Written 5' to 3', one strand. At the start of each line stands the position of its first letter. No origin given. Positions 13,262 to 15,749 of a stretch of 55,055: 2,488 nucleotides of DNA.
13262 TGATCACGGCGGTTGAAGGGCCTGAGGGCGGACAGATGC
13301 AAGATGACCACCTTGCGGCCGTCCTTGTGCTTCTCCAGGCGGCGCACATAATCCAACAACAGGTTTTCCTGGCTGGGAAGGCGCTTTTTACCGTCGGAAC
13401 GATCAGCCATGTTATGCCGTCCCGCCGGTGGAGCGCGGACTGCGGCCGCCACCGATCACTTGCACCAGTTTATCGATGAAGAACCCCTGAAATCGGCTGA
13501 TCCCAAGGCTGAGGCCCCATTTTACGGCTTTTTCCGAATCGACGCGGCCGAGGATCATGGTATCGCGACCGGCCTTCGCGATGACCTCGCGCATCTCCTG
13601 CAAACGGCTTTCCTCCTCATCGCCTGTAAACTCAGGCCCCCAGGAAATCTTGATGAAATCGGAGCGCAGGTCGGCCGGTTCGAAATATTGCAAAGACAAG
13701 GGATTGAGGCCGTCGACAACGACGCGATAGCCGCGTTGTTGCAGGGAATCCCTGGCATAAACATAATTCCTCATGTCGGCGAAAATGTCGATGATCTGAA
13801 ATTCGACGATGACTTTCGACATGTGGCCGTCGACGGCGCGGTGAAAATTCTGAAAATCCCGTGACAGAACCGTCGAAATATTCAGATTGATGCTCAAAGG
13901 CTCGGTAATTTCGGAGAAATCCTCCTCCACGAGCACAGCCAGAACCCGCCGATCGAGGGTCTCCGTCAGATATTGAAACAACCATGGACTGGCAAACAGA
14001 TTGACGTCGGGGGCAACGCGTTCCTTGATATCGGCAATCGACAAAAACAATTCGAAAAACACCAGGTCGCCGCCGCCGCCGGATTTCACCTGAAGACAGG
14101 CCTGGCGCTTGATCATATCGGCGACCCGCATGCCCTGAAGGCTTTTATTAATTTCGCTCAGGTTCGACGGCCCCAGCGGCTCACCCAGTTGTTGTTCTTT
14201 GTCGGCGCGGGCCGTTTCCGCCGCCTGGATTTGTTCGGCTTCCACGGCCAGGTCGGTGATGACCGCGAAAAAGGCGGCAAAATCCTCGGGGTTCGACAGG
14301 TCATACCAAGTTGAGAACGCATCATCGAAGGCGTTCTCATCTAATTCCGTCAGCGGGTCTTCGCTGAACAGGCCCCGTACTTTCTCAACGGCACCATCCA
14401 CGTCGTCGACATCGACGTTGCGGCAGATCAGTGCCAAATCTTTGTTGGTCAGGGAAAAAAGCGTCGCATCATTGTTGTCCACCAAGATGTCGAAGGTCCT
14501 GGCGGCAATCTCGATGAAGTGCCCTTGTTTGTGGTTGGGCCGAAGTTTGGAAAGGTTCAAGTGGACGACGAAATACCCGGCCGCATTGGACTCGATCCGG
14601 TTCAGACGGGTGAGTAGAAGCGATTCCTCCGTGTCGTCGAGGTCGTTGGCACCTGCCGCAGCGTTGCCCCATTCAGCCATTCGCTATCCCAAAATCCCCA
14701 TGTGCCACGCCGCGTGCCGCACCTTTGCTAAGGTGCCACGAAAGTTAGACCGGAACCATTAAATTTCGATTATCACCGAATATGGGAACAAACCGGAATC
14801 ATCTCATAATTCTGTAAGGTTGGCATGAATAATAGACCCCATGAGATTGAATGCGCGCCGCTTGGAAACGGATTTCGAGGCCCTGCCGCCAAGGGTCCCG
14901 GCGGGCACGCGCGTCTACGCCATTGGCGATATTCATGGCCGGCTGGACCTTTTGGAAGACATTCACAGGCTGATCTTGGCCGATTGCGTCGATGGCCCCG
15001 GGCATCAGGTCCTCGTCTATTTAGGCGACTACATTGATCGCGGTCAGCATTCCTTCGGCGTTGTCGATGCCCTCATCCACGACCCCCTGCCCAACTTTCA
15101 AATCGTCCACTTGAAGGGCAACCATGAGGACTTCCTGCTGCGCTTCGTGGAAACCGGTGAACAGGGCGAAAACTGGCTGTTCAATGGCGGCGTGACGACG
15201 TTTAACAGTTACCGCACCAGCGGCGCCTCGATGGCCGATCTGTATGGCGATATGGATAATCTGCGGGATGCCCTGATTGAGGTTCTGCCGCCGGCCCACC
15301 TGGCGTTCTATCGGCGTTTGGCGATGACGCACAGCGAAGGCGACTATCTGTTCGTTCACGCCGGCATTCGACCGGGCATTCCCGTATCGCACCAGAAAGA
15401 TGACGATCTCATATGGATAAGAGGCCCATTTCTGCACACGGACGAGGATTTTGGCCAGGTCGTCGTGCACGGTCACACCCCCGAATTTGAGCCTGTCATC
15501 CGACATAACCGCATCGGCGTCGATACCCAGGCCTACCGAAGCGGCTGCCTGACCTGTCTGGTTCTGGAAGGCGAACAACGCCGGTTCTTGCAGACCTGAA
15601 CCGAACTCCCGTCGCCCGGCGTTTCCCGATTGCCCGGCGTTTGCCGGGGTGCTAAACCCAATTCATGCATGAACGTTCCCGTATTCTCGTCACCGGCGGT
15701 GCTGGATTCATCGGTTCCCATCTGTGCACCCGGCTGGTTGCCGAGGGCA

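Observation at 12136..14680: Tandem, translationally coupled paralogues that look like sensor-less, doubly degenerate GGDEF-EAL proteins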

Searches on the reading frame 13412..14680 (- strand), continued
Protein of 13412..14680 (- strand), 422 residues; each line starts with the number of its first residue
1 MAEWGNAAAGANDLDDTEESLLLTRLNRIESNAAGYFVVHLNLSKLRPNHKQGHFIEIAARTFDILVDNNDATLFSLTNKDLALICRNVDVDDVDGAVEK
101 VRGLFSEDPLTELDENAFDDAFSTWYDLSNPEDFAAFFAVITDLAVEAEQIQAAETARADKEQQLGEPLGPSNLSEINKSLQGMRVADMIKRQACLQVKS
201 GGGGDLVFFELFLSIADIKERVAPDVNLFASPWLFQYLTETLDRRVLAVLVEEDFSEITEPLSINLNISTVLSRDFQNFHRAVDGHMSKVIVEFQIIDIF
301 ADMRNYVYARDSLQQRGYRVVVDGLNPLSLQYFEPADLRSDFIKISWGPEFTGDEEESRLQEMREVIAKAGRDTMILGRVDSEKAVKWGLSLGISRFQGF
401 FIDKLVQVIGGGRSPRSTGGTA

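Call 42: search_protein_representatives(alignment_id=A1)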
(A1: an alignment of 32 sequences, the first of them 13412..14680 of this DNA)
Query: 32 sequences, 422 profile positions. Proteins with E-value up to 0.001 (for the whole library): 1744; up to 1e-10: 1402; up to 1e-30: 715. The best 150 are listed.
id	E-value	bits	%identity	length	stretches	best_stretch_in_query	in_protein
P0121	2.5e-204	695.5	-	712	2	5-410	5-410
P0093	1.1e-182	624.1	-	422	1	1-416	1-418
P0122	3.2e-155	533.7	-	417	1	12-411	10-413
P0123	8.1e-140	482.9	-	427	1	1-409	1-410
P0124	7.0e-139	479.8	-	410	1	11-413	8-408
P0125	8.4e-133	459.8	-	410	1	15-410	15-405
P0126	1.6e-132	458.9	-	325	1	95-414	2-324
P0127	3.8e-126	437.9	-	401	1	1-408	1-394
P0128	7.8e-126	436.9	-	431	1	11-419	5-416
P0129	1.5e-119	416.2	-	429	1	10-408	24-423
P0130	1.1e-118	413.3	-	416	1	9-412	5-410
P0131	2.4e-117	408.9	-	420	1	17-414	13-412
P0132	2.8e-117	408.7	-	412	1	10-412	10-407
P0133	1.3e-116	406.5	-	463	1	8-410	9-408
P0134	5.2e-116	404.5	-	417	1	10-415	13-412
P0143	7.9e-109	380.8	-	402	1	11-407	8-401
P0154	1.8e-102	359.9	-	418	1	8-416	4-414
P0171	1.9e-98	346.6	-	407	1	13-409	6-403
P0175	1.3e-97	343.9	-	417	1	31-416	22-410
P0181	1.5e-96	340.4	-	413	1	13-408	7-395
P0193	1.9e-94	333.4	-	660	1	11-403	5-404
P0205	2.0e-92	326.8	-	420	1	19-408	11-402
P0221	8.6e-90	318.1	-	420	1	6-411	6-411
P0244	9.1e-86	304.9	-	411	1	13-407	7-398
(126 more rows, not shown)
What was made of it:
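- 1744 clusters at E<=1e-3 and 715 at E<=1e-30 (call 42).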

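Call 48: list_cluster_members(proteins=[P0129, P0143, P0154, P0171, P0175, P0181, P0205, P0221, P0244, P0193])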
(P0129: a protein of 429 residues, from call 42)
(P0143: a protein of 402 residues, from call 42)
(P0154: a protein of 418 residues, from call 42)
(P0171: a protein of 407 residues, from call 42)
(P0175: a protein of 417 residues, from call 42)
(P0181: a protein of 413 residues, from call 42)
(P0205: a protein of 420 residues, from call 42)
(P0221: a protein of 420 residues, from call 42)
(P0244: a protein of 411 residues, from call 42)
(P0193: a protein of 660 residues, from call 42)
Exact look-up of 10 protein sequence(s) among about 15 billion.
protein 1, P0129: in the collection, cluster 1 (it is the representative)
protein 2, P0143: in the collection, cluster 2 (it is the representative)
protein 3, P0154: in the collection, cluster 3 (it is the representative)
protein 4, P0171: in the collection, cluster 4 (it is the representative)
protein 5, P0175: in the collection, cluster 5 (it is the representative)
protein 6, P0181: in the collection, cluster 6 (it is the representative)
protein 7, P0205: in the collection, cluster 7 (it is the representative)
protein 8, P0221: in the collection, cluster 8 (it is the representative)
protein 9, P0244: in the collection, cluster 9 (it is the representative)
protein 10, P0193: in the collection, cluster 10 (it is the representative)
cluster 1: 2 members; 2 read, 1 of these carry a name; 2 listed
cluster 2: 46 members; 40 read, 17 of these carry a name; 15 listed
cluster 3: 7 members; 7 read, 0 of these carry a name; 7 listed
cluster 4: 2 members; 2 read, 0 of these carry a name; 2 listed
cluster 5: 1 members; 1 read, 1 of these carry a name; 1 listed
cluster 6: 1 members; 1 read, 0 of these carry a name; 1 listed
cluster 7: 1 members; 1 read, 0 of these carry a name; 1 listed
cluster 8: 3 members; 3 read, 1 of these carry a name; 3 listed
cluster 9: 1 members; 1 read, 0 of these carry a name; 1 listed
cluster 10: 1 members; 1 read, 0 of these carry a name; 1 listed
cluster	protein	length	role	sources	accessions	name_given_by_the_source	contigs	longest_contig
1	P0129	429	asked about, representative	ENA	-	-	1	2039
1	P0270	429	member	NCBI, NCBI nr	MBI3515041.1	MAG: EAL domain-containing protein [Proteobacteria bacterium] | EAL domain-containing protein [Pseudomonadota bacterium]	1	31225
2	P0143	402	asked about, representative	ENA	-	-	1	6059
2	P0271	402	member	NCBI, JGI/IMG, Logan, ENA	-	hypothetical protein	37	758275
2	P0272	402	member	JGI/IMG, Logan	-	hypothetical protein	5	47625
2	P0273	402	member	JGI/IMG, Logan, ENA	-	hypothetical protein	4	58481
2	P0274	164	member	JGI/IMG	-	hypothetical protein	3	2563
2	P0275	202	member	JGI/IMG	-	EAL domain-containing protein (putative c-di-GMP-specific phosphodiesterase class I)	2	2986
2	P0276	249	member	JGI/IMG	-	EAL domain-containing protein (putative c-di-GMP-specific phosphodiesterase class I)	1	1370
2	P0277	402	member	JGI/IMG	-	hypothetical protein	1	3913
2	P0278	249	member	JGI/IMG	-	EAL domain-containing protein (putative c-di-GMP-specific phosphodiesterase class I)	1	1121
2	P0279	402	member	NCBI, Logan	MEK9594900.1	MAG: hypothetical protein VW057_02975 [Rhodospirillaceae bacterium]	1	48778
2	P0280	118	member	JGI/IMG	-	hypothetical protein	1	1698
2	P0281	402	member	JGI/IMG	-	EAL domain-containing protein (putative c-di-GMP-specific phosphodiesterase class I)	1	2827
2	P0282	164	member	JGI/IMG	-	EAL domain-containing protein (putative c-di-GMP-specific phosphodiesterase class I)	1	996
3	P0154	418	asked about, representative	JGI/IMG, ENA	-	-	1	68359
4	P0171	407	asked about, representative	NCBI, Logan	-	-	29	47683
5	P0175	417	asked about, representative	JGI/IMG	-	EAL domain-containing protein (putative c-di-GMP-specific phosphodiesterase class I)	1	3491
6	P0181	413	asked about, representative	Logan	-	-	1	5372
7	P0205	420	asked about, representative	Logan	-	-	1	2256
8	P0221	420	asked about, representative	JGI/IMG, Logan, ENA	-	-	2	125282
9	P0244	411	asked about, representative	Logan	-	-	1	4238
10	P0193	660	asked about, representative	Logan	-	-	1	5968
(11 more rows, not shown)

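Call 50: find_encoding_contigs(protein=P0221, flank=6000, max_places=3)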
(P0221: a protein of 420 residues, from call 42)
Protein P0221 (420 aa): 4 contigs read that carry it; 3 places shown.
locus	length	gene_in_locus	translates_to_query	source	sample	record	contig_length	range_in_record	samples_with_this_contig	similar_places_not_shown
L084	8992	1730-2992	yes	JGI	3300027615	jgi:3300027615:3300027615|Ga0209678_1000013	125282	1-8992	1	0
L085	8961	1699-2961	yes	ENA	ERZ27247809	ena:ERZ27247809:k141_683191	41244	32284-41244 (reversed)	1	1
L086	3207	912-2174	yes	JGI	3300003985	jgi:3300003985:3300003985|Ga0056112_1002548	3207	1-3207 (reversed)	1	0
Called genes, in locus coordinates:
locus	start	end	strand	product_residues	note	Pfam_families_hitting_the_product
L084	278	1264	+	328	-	-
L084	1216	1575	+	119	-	-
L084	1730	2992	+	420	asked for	-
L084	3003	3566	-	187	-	PF00072:Response_reg, PF02954:HTH_8 (faint), PF13556:HTH_30 (weak)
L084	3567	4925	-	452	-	PF25323:6TM_PilS, PF02518:HATPase_c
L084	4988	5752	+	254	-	PF00005:ABC_tran, PF13304:AAA_21 (weak)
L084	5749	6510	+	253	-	PF01061:ABC2_membrane, PF12698:ABC2_membrane_3 (weak)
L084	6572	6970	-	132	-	PF19581:Glyoxalase_7 (weak), PF00903:Glyoxalase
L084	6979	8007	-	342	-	PF02277:DBI_PRT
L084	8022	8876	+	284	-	PF02654:CobS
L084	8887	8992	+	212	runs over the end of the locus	PF00300:His_Phos_1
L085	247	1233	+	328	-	-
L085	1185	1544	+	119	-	-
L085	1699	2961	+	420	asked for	-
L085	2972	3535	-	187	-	PF00072:Response_reg, PF02954:HTH_8 (faint), PF13556:HTH_30 (weak)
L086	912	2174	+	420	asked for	-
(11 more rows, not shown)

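Call 51: find_encoding_contigs(protein=P0154, flank=6000, max_places=3)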
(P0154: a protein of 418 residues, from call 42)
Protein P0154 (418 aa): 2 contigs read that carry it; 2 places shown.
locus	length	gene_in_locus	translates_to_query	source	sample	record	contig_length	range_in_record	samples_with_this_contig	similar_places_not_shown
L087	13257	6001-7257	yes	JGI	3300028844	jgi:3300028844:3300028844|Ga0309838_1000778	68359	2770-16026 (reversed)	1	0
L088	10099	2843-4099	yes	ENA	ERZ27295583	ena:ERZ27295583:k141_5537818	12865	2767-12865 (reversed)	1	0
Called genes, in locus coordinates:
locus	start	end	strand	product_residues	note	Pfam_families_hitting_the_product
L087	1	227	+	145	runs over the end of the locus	-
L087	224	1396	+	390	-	PF13439:Glyco_transf_4, PF13579:Glyco_trans_4_4, PF20706:GT4-conflict (weak), PF00534:Glycos_transf_1, PF13692:Glyco_trans_1_4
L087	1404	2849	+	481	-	PF02397:Bac_transf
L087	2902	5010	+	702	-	-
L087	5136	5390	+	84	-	-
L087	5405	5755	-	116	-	PF06319:MmcB-like (faint)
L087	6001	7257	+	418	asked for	-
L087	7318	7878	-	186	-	PF00072:Response_reg, PF13556:HTH_30 (faint), PF02954:HTH_8 (weak)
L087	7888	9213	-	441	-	PF02518:HATPase_c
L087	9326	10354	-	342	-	PF02277:DBI_PRT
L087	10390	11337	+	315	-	PF02654:CobS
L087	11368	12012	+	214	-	PF00300:His_Phos_1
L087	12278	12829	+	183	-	PF02283:CobU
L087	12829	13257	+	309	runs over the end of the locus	PF01497:Peripla_BP_2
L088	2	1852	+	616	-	?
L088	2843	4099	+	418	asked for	-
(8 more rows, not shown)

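Call 86: search_protein_families(library=padloc, proteins=[window:13412-14680:-], max_evalue=0.01)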
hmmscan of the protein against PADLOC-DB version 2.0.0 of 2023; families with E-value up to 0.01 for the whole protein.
window:13412-14680:- (422 aa): 0 families

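Call 88: search_protein_families(library=pfam, alignment_id=A1, max_evalue=10)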
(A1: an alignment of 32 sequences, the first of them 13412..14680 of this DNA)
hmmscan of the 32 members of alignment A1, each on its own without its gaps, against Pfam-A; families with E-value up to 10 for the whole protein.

A. member 1, window:13412-14680:- (422 aa): 1 family
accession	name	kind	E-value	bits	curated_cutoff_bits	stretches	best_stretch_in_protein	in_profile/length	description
PF00563.25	EAL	-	4.6e-07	29.9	31.3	1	204-402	26-233/236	EAL domain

B. families by the number of members that match (of 32 scanned): 15 families
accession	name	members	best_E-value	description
PF00563.25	EAL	32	1.4e-09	EAL domain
PF19269.4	Anticodon_2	2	0.0078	Anticodon binding domain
PF21778.2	DUF6873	2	0.055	Family of unknown function (DUF6873)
PF03497.21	Anthrax_toxA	1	0.049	Anthrax toxin LF subunit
PF15313.11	HEXIM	1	0.063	Hexamethylene bis-acetamide-inducible protein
PF13617.11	Lipoprotein_19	1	0.066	YnbE-like lipoprotein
PF08447.18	PAS_3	1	0.15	PAS fold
PF09671.16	Spore_GerQ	1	0.16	Spore coat protein (Spore_GerQ)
PF25642.1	DUF7944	1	0.16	Domain of unknown function (DUF7944)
PF13834.11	DUF4193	1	0.16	Domain of unknown function (DUF4193)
PF10185.14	Mesd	1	0.18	Chaperone for wingless signalling and trafficking of LDL receptor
PF06069.16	PerC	1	0.19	PerC transcriptional activator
PF25485.1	DUF7908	1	0.2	Domain of unknown function (DUF7908)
PF04382.18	SAB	1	0.22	SAB domain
PF13145.12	Rotamase_2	1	2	PPIC-type PPIASE domain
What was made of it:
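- On EAL domain (Pfam PF00563): All 32 aligned members match at some level, best E 1.4e-9 (call 88).
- All 32 aligned members hit Pfam EAL (call 88).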

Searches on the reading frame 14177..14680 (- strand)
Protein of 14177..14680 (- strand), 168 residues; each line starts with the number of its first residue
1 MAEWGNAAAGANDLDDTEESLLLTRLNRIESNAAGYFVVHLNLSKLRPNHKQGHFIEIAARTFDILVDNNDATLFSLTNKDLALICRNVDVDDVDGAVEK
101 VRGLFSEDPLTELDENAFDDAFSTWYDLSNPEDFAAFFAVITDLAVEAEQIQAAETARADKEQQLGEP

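Call 44: predict_structure(alignment_id=A2)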
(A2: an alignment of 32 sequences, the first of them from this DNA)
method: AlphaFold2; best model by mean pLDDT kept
length: 168 residues; sequences in the alignment: 32
mean_pLDDT: 86.1   pTM: 0.78
mean pLDDT of the five models: 86.1, 82.6, 80.9, 80.7, 78.5
residues with pLDDT >= 90: 113; 70-90: 34; 50-70: 6; < 50: 15
segments of 3 or more residues with pLDDT < 50: 1-14
pLDDT, mean of each block of 10 residues (from residue 1): 38 65 93 94 94 93 96 95 97 95 93 75 94 96 92 82 67
secondary structure, 60 per line:
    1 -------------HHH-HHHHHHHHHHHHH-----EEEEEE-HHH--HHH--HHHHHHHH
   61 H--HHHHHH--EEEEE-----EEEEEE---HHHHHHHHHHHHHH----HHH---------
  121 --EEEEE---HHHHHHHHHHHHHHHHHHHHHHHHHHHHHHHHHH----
elements in order: H18-30 E36-41 H53-61 H64-69 E72-76 E82-87 H91-104 E123-127 H131-164
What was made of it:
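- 14291..14632 (-): A residues 17-130: ferredoxin-like alpha/beta domain with element order a0-b1-a1-a2-b2-b3-a3-b4. TNKDL lies at the b2-b3 hairpin where GG[DE]EF sits. It has no GG[DE]EF motif and no RxxD motif. Model of residues 1-168: pLDDT 86, pTM 0.78 (call 44).
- On GGDEF domain (Pfam PF00990): Isolated-domain model: pLDDT 86, pTM 0.78 (call 44).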

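Call 46: fold_search(model_id=the predicted structure, library=pdb)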
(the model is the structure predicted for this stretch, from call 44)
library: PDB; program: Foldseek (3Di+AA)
matches with E <= 10: 1005; with E <= 0.001: 0
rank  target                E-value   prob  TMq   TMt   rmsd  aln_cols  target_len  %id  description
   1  4yme                  3.2e-02  0.75  0.35  0.37  10.1       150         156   14  Crystal structure of a sensory box/GGDEF family protein (CC_0091) from Caulobacter crescentus CB15 at 1.40 A resolution  (released 2015-04-01)
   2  6zxm_A                3.5e-02  0.85  0.38  0.24  10.2       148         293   11  Diguanylate cyclase DgcR in complex with c-di-GMP (released 2021-03-31)
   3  9bkv_A                4.8e-02  0.89  0.41  0.11   8.9       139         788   11  DosP R97A bent form (released 2024-11-20)
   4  6zxb_A                5.1e-02  0.80  0.39  0.25  10.1       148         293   14  Diguanylate cyclase DgcR (I-site mutant) in native state (released 2021-03-31)
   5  4urq_V                6.2e-02  0.57  0.34  0.36  10.3       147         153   16  Crystal Structure of GGDEF domain (I site mutant) from T.maritima (released 2014-10-08)
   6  5xgb                  7.5e-02  0.63  0.36  0.14  10.0       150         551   13  Crystal structure of the PAS-GGDEF-EAL domain of PA0861 from Pseudomonas aeruginosa (released 2017-12-20)
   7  9cmf_A                9.1e-02  0.66  0.37  0.10  16.3       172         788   10  Substrate bound DosP (released 2024-11-20)
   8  3i5b_A                9.1e-02  0.54  0.34  0.34   9.5       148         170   11  Crystal structure of the isolated GGDEF domain of WpsR from Pseudomonas aeruginosa (released 2009-08-18)
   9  4urq_U                9.1e-02  0.51  0.35  0.38  10.4       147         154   14  Crystal Structure of GGDEF domain (I site mutant) from T.maritima (released 2014-10-08)
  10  9g85_C                9.1e-02  0.30  0.28  0.15  11.7       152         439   15  Structure of Response regulator PleD in complex with c-diGMP and ppGpp (released 2025-08-06)
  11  4zvg_B                9.7e-02  0.47  0.31  0.32   9.3       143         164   10  Crystal structure of GGDEF domain of the E. coli DosC - form III (released 2015-11-11)
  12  4wxw                  1.2e-01  0.75  0.37  0.38   8.4       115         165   14  SadC (323-487) from Pseudomonas aeruginosa PAO1 (released 2015-11-18)
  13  7e6g_B                1.2e-01  0.63  0.41  0.29  10.9       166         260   13  Crystal structure of diguanylate cyclase SiaD in complex with its activator SiaC from Pseudomonas aeruginosa (released 2021-09-22)
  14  2wb4_B                1.3e-01  0.54  0.32  0.15   8.8       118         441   15  activated diguanylate cyclase PleD in complex with c-di-GMP (released 2010-04-21)
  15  4zve                  1.3e-01  0.47  0.30  0.31   9.4       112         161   12  Crystal structure of GGDEF domain of the E. coli DosC - form I (apo-form) (released 2015-11-11)
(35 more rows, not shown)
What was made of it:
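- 14291..14632 (-): Foldseek ranks 1-28 are nearly all GGDEF domains but E>=0.03 (call 46).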

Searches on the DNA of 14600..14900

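Call 68: search_rna_families(source=window, start=14600, end=14900, threshold=evalue, max_evalue=1)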
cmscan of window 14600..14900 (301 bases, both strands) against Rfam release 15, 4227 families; matches with E-value up to 1: 0.
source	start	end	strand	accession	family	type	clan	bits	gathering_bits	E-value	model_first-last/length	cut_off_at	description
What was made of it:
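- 14681..14840 (.): 160-bp AT-richer intergenic region shared with the divergently transcribed metallophosphoesterase gene. This is the presumed promoter region of the A-B operon. No Rfam match at E<=1 (call 68).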

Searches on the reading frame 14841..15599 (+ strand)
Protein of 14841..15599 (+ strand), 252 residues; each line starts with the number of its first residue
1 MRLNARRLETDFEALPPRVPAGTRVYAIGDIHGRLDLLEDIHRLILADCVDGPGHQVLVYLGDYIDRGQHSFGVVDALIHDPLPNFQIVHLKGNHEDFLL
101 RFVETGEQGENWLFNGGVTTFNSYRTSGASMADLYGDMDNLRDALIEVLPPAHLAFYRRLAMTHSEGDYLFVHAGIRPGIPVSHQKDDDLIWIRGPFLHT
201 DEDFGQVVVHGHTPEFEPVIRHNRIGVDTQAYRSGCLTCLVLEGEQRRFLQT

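Call 16: search_protein_families(library=pfam, proteins=[window:14841-15599:+], max_evalue=0.001)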
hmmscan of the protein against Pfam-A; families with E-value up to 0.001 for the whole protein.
window:14841-15599:+ (252 aa): 1 family
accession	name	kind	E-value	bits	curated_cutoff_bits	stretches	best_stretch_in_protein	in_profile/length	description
PF00149.33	Metallophos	-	3.6e-11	44.3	21.5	1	24-215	2-190/191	Calcineurin-like phosphoesterase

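Call 53: search_protein_families(library=ncbifam, proteins=[window:14841-15599:+], max_evalue=0.01)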
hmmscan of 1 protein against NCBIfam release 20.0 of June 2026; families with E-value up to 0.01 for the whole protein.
window:14841-15599:+ (252 aa): 5 families
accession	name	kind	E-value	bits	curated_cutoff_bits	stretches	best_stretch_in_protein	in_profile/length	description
NF007425.0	PRK09968.1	equivalog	6.6e-10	39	332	1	24-124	16-106/218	protein-serine/threonine phosphatase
NF008516.0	PRK11439.1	equivalog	7.1e-09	36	326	1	24-119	18-103/218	protein-serine/threonine phosphatase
NF001204.0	PRK00166.1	equivalog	9.8e-09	34.9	176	1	25-179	3-126/276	symmetrical bis(5'-nucleosyl)-tetraphosphatase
NF010148.0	PRK13625.1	equivalog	4.6e-08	32.9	340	1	27-126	5-104/245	bis(5'-nucleosyl)-tetraphosphatase PrpE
TIGR04075.1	bacter_Pnkp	equivalog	6.1e-06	24.7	750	1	28-104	185-270/851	polynucleotide kinase-phosphatase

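Call 86: search_protein_families(library=padloc, proteins=[window:14841-15599:+], max_evalue=0.01)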
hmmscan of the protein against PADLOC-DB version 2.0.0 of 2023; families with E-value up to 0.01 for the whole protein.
window:14841-15599:+ (252 aa): 0 families
